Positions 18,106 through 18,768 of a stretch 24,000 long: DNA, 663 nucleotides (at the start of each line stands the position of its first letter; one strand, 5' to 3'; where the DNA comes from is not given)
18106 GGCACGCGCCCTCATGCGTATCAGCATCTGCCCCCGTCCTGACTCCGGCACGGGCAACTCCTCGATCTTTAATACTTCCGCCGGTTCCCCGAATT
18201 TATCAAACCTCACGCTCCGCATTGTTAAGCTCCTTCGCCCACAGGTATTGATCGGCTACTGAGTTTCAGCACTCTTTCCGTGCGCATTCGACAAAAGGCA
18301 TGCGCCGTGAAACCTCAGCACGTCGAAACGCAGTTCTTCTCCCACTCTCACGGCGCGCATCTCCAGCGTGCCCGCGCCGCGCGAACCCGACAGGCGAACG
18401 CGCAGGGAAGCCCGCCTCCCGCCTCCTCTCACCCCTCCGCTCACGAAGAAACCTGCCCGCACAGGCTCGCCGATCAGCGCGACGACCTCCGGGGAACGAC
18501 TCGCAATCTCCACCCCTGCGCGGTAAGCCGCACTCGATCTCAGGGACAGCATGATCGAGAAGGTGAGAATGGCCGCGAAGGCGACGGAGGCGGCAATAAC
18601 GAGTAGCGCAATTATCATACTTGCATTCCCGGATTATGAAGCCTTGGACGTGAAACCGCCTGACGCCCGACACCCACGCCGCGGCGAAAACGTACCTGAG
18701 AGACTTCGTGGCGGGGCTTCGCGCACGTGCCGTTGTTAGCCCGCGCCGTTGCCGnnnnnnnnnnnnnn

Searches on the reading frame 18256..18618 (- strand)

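Call 27: search_protein_families(library=pfam, proteins=[window:18256-18618:-], max_evalue=0.01)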
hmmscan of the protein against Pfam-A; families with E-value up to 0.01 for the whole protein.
window:18256-18618:- (120 aa): 1 family
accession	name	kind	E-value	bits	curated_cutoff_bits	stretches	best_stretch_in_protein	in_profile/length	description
PF08695.16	Coa1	-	9.1e-10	38.8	22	1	8-103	5-103/117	Cytochrome oxidase complex assembly protein 1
